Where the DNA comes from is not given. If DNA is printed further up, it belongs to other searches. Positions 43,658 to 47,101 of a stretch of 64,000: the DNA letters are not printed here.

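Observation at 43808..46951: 1047-aa PEPC-fold protein with substituted catalytic motifs, isolated in a decayed low-GC region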

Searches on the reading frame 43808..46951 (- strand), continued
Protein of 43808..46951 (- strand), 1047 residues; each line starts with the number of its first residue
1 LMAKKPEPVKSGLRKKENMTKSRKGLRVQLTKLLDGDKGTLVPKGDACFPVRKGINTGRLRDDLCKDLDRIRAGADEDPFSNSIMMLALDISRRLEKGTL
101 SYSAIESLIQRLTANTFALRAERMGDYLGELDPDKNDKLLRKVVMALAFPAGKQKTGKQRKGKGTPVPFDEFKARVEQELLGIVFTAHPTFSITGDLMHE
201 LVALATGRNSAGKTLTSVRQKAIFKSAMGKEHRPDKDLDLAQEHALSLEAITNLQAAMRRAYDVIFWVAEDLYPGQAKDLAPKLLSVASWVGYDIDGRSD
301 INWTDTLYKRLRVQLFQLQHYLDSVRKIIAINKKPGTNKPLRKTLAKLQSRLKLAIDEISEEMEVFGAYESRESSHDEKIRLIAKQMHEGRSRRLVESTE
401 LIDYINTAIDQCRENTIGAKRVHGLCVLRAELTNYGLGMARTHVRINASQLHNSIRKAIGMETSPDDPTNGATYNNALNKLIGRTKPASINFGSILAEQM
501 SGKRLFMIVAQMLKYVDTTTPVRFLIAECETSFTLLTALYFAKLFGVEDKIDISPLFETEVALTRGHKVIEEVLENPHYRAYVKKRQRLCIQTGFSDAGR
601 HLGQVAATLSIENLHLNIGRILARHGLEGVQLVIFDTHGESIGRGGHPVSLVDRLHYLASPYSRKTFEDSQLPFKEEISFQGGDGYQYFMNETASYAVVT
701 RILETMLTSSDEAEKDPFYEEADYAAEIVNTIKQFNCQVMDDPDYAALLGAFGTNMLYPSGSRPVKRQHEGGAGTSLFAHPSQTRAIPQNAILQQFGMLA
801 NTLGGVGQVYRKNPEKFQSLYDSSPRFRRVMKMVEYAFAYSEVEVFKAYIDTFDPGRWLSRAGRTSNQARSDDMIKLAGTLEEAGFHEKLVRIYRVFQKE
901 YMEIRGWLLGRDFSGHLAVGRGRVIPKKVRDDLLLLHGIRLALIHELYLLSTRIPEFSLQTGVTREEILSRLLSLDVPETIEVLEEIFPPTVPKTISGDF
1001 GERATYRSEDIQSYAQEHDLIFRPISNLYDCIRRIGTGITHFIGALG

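Call 16: search_dna_similar(query=window:43808-46951:-, collection=plasmids, mode=protein, max_rows=40)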
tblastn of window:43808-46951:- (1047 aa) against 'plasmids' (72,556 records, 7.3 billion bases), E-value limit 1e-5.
Records with a match: 5; places in all: 5; records where one place covers at least 80% of the query: 4.
Best place of each record, by identity: <60% 5.
By first word of the organism name: Burkholderia 1; Methylobacterium 1; Sphingobium 1; Phyllobacterium 1; Haloterrigena 1.
By predicted mobility (MOB-suite, as given by PLSDB): non-mobilizable 5.
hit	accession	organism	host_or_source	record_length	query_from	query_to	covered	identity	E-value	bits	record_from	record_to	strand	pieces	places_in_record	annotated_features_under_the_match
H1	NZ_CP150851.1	Burkholderia pyrrocinia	-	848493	43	1047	96%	35.4%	2e-169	560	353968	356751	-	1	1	phosphoenolpyruvate carboxylase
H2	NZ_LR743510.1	Methylobacterium bullatum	-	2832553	75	1047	93%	35.2%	2e-158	527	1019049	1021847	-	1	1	none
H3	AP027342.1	Sphingobium sp. TomTYG74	-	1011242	77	1047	93%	31.2%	2e-130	445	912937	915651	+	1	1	hypothetical protein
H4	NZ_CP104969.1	Phyllobacterium zundukense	Vicia costata,cell culture,root nodule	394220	77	1047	93%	30.6%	3e-125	430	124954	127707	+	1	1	phosphoenolpyruvate carboxylase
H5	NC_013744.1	Haloterrigena turkmenica DSM 5511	-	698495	180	849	64%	20.8%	8e-6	58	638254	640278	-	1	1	ppc: phosphoenolpyruvate carboxylase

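Call 19: get_annotated_region(hit=H1, flank=8000)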
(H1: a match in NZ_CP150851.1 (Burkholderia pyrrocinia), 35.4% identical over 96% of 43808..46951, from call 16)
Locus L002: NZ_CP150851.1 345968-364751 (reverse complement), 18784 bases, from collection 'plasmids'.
description: Burkholderia pyrrocinia strain BX1 plasmid unnamed, complete sequence
organism: Burkholderia pyrrocinia (NCBI taxid 60550)
taxonomy: Bacteria; Pseudomonadota; Betaproteobacteria; Burkholderiales; Burkholderiaceae; Burkholderia; Burkholderia pyrrocinia
host: -; source: -; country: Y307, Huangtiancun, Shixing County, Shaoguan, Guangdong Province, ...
typing (MOB-suite, as given by PLSDB): non-mobilizable
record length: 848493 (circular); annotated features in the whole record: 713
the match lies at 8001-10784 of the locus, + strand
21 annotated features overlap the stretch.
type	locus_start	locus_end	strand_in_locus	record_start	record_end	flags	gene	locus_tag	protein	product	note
CDS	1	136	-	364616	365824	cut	-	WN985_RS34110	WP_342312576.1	aspartate transaminase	-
CDS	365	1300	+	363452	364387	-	nac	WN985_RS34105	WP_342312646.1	nitrogen assimilation transcriptional regulator NAC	GO:0006355 - regulation of DNA-templated transcription [Evidence IEA]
CDS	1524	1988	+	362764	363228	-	-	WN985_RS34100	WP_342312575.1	acetyl-CoA carboxylase biotin carboxyl carrier protein subunit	-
CDS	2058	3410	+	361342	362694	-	accC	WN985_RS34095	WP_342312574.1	acetyl-CoA carboxylase biotin carboxylase subunit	GO:0006633 - fatty acid biosynthetic process [Evidence IEA]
CDS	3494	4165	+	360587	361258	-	pxpB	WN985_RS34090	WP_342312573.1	5-oxoprolinase subunit PxpB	GO:0005975 - carbohydrate metabolic process [Evidence IEA]; GO:0006807 - nitrogen compound metabolic process [Evidence ...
CDS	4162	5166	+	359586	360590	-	-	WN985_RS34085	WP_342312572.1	biotin-dependent carboxyltransferase family protein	-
CDS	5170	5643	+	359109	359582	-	-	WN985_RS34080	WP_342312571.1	acetyl-CoA carboxylase biotin carboxyl carrier protein subunit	-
CDS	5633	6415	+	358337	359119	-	-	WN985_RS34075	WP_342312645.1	5-oxoprolinase subunit PxpA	GO:0005975 - carbohydrate metabolic process [Evidence IEA]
CDS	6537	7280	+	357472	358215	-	-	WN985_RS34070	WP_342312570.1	SDR family oxidoreductase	-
CDS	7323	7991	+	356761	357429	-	-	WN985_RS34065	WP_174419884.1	RraA family protein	-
CDS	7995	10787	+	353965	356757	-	-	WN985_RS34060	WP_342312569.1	phosphoenolpyruvate carboxylase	GO:0015977 - carbon fixation [Evidence IEA]; GO:0006099 - tricarboxylic acid cycle [Evidence IEA]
CDS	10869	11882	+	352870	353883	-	-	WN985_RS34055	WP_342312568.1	D-glycerate dehydrogenase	-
CDS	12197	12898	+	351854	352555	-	-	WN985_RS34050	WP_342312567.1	amino acid ABC transporter permease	GO:0006865 - amino acid transport [Evidence IEA]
CDS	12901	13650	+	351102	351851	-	-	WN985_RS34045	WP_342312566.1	amino acid ABC transporter permease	GO:0006865 - amino acid transport [Evidence IEA]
CDS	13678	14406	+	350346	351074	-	-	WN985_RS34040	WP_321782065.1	amino acid ABC transporter ATP-binding protein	-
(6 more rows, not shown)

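Call 20: get_annotated_region(hit=H4, flank=8000)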
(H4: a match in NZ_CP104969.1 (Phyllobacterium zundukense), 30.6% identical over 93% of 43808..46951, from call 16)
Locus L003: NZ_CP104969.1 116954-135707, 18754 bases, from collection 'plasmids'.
description: Phyllobacterium zundukense strain A18/3m plasmid p_unnamed4, complete sequence
organism: Phyllobacterium zundukense (NCBI taxid 1867719)
taxonomy: Bacteria; Pseudomonadota; Alphaproteobacteria; Hyphomicrobiales; Phyllobacteriaceae; Phyllobacterium; Phyllobacterium zundukense
host: -; source: Vicia costata,cell culture,root nodule; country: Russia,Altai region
typing (MOB-suite, as given by PLSDB): non-mobilizable
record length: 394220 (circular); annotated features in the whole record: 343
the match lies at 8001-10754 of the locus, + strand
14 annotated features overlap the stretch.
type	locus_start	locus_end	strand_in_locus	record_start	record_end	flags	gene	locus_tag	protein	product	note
CDS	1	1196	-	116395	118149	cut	-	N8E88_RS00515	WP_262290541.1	thiamine pyrophosphate-binding protein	-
CDS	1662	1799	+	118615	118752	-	-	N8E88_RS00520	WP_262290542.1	hypothetical protein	-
CDS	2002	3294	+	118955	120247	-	oxlT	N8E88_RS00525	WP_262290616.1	oxalate/formate MFS antiporter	-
CDS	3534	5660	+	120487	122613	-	-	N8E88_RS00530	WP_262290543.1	acetate--CoA ligase family protein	-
CDS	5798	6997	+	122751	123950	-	sucC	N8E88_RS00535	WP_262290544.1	ADP-forming succinate--CoA ligase subunit beta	GO:0006099 - tricarboxylic acid cycle [Evidence IEA]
CDS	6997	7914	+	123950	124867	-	sucD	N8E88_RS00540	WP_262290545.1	succinate--CoA ligase subunit alpha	-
CDS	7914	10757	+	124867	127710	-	-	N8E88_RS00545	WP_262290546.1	phosphoenolpyruvate carboxylase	GO:0015977 - carbon fixation [Evidence IEA]; GO:0006099 - tricarboxylic acid cycle [Evidence IEA]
CDS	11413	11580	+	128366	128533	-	-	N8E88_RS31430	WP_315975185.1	FCD domain-containing protein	-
CDS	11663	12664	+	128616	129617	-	-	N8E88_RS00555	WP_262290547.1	NAD(P)H-quinone oxidoreductase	-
CDS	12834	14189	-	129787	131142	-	guaD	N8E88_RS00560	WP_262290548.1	guanine deaminase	GO:0006147 - guanine catabolic process [Evidence IEA]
CDS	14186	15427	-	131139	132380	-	-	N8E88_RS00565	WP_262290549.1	urate hydroxylase PuuD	-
CDS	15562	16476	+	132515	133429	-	-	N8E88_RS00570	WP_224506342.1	LysR family transcriptional regulator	-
CDS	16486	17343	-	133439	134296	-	xdhC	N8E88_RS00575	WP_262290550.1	xanthine dehydrogenase accessory protein XdhC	GO:0065003 - protein-containing complex assembly [Evidence IEA]; GO:0009115 - xanthine catabolic process [Evidence IEA]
CDS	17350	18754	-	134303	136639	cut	xdhB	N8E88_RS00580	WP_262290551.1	xanthine dehydrogenase molybdopterin binding subunit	GO:0009115 - xanthine catabolic process [Evidence IEA]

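Call 21: get_annotated_region(hit=H2, flank=9000)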
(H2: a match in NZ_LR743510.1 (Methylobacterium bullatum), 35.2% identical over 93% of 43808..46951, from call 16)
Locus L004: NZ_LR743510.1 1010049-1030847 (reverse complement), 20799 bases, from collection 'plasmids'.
description: Methylobacterium bullatum isolate mbul2 plasmid 1
organism: Methylobacterium bullatum (NCBI taxid 570505)
taxonomy: Bacteria; Pseudomonadota; Alphaproteobacteria; Hyphomicrobiales; Methylobacteriaceae; Methylobacterium; Methylobacterium bullatum
host: -; source: -; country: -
typing (MOB-suite, as given by PLSDB): non-mobilizable
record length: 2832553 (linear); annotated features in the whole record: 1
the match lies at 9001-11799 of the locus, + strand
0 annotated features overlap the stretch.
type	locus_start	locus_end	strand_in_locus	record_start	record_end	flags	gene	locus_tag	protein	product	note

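Call 22: get_annotated_region(hit=H3, flank=8000)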
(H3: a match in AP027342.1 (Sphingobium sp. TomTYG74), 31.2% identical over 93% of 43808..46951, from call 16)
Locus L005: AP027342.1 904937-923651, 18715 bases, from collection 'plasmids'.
description: Sphingobium sp. TomTYG74 plasmid pTomTYG74a DNA, complete genome
organism: Sphingobium sp. TomTYG74 (NCBI taxid 3028892)
taxonomy: Bacteria; Pseudomonadota; Alphaproteobacteria; Sphingomonadales; Sphingomonadaceae; Sphingobium; Sphingobium sp. TomTYG74
host: -; source: -; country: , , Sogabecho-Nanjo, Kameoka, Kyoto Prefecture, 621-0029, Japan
typing (MOB-suite, as given by PLSDB): non-mobilizable; replicon rep_cluster_545
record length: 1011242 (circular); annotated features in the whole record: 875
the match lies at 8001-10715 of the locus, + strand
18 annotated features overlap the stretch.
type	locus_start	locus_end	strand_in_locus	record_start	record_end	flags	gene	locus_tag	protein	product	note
CDS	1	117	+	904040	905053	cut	-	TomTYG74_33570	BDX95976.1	LacI family transcriptional regulator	-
CDS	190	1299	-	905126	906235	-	-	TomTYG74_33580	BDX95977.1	alcohol dehydrogenase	-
CDS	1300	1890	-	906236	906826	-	-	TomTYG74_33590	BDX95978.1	cupin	-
CDS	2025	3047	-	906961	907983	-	-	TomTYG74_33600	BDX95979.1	3,4-dihydroxyphenylacetate 2,3-dioxygenase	-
CDS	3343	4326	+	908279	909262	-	-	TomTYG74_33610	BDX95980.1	dehydrogenase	-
CDS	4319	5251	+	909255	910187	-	-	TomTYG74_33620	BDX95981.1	aminoglycoside phosphotransferase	-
CDS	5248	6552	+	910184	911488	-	eno_2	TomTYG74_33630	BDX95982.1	enolase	-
CDS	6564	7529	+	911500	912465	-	-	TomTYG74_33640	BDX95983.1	hypothetical protein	-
CDS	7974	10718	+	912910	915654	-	-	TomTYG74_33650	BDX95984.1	hypothetical protein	-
CDS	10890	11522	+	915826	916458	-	-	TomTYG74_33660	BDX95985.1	phage integrase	-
CDS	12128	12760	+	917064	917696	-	-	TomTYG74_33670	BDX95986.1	hypothetical protein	-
CDS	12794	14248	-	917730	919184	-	gabD_2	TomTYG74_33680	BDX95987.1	succinate-semialdehyde dehydrogenase [NADP(+)] GabD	-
CDS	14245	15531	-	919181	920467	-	gabT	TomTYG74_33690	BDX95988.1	4-aminobutyrate transaminase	-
CDS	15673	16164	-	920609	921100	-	-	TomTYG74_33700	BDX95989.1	hypothetical protein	-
CDS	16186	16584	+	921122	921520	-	-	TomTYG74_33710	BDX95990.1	hypothetical protein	-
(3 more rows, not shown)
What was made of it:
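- It sits in accessory catabolic islands in Burkholderia (RraA-family, SDR and biotin carboxylase genes) and in Sphingobium (a second enolase plus a kinase) (calls 19, 22). In Sphingobium TomTYG74 the homologue lies beside an integrase fragment (call 22).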

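Call 31: search_protein_families(library=pfam, proteins=[L002:7995-10787:+, L003:7914-10757:+, L005:7974-10718:+, L004:8938-11802:+, L004:5844-7148:+, L004:7169-7966:+, L004:12656-15358:+, L004:4280-5644:+], max_evalue=0.001)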
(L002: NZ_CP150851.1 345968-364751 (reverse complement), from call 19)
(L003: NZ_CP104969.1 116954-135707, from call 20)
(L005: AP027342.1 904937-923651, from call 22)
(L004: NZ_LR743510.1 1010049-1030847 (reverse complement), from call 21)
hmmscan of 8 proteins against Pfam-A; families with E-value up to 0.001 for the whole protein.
L002:7995-10787:+ (930 aa): 1 family
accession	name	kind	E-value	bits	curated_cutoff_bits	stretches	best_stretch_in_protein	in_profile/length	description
PF00311.23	PEPcase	-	4.7e-19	68.3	22.4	1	332-549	400-623/919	Phosphoenolpyruvate carboxylase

L003:7914-10757:+ (947 aa): 1 family
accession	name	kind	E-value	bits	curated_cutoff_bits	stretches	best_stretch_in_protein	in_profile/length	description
PF00311.23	PEPcase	-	1e-19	70.5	22.4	1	358-554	415-619/919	Phosphoenolpyruvate carboxylase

L005:7974-10718:+ (914 aa): 1 family
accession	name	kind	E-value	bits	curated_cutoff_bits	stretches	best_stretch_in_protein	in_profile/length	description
PF00311.23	PEPcase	-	4.4e-18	65.1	22.4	1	279-683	371-770/919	Phosphoenolpyruvate carboxylase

L004:8938-11802:+ (954 aa): 1 family
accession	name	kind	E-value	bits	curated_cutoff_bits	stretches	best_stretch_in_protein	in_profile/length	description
PF00311.23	PEPcase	-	7.6e-19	67.6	22.4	1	340-557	400-623/919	Phosphoenolpyruvate carboxylase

L004:5844-7148:+ (434 aa): 3 families
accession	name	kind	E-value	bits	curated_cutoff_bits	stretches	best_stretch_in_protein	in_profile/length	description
PF01595.25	CNNM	-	5.4e-39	134.2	28.4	1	13-191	2-180/181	Cyclin M transmembrane N-terminal domain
PF03471.22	CorC_HlyC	-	7.5e-21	74.4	27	1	347-421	3-79/81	Transporter associated domain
PF00571.33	CBS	-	3.2e-15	56.6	24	2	285-330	11-56/57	CBS domain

L004:7169-7966:+ (265 aa): 0 families

L004:12656-15358:+ (900 aa): 6 families
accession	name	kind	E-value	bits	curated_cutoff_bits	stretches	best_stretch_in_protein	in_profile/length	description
PF13603.12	tRNA-synt_1_2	-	3.9e-63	212.7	25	1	265-450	1-184/185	Leucyl-tRNA synthetase, editing domain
PF00133.28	tRNA-synt_1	-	1.1e-46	159.9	22.7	3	58-268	2-225/414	tRNA synthetases class I (I, L, M and V)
PF09334.17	tRNA-synt_1g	-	3.6e-29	102.2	20.1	2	81-215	3-135/391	tRNA synthetases class I (M)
PF08264.19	Anticodon_1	-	8.2e-18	65.1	25.1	1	742-862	3-143/148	Anticodon-binding domain of tRNA ligase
PF01921.24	tRNA-synt_1f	-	2e-05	24.1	27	0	58-124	3-68/360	tRNA synthetases class I (K)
PF01406.26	tRNA-synt_1e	-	2.7e-05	24.1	27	0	667-697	252-282/301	tRNA synthetases class I (C) catalytic domain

L004:4280-5644:+ (454 aa): 4 families
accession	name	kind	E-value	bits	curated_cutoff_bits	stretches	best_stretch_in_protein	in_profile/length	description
PF01761.26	DHQ_synthase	-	4.8e-46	155.6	24.2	1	153-265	2-114/115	3-dehydroquinate synthase N-terminal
PF24621.2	DHQS_C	-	2.8e-41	141.2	27.6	1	267-416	1-144/144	3-dehydroquinate synthase C-terminal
PF13685.12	Fe-ADH_2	-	5.2e-11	43.2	28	1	103-217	2-108/149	Iron-containing alcohol dehydrogenase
PF00465.25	Fe-ADH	-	2.8e-10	40.5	31.3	1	101-211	4-125/168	Iron-containing alcohol dehydrogenase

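Call 34: predict_structure(alignment_id=A1)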
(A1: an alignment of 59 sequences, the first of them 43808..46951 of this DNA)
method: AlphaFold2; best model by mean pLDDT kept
length: 1047 residues; sequences in the alignment: 59
mean_pLDDT: 85.8   pTM: 0.89
mean pLDDT of the five models: 85.8, 85.1, 83.7, 83.0, 80.2
residues with pLDDT >= 90: 619; 70-90: 292; 50-70: 65; < 50: 71
segments of 3 or more residues with pLDDT < 50: 1-23, 156-161, 292-299, 641-646, 768-777, 912-922, 1007-1010
pLDDT, mean of each block of 10 residues (from residue 1): 28 33 73 84 86 88 95 81 94 94 95 94 92 97 93 53 79 94 79 87 94 91 93 78 86 95 97 94 91 45 80 93 96 73 95 96 82 72 90 90 97 90 96 92 88 91 88 94 93 83 87 89 91 97 95 94 94 97 96 89 90 94 91 82 53 87 90 91 85 96 90 83 92 94 92 83 52 47 82 90 93 94 91 88 94 96 93 97 93 96 87 45 74 96 98 85 88 93 89 59 52 82 96 93 79
secondary structure, 60 per line:
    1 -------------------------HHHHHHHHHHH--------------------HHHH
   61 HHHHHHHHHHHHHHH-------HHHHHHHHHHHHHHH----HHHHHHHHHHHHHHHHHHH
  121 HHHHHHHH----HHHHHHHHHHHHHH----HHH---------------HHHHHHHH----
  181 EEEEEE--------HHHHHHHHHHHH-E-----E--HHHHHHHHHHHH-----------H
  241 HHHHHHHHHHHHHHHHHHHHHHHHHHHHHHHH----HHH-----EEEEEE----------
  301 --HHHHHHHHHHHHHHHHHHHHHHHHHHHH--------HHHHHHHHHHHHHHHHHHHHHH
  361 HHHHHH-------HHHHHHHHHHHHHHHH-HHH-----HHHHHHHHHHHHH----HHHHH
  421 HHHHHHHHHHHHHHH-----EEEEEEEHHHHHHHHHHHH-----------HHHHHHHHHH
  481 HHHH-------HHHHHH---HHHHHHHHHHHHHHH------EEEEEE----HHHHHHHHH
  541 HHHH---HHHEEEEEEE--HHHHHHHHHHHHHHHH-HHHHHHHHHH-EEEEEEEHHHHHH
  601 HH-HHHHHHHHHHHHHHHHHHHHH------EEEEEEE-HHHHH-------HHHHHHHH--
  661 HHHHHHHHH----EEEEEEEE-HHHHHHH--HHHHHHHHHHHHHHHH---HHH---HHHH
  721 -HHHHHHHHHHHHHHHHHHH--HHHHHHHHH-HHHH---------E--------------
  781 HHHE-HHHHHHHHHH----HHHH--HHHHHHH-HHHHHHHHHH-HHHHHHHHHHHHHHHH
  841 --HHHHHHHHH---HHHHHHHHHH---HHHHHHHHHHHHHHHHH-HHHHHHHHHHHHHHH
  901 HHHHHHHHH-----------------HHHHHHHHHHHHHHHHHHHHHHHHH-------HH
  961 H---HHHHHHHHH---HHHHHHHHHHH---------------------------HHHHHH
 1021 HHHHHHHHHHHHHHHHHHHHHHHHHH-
elements in order (helices of 4 or more, strands of 3 or more residues): H26-36 H57-75 H83-97 H102-128 H133-146 H169-176 E181-186 H195-206 H217-228 H240-272 E285-290 H303-330 H339-366 H374-389 H399-411 H416-435 E441-447 H448-459 H471-484 H492-497 H501-515 E522-527 H532-544 E551-557 H560-575 H577-586 E588-594 H595-602 H604-624 E631-637 H639-643 H651-658 H661-669 E674-681 H683-689 H692-707 H717-720 H722-740 H743-751 H753-756 H786-795 H800-803 H806-812 H814-823 H825-840 H843-851 H855-864 H868-884 H886-909 H927-951 H965-973 H977-987 H1015-1046
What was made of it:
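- On PEPC superfamily (Pfam PF00311 PEPcase fold): The AF2 model has pLDDT 85.8 (call 34).
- Checked: The AlphaFold model has pLDDT 85.8 and pTM 0.89 (call 34).
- The structure model is confident (call 34).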
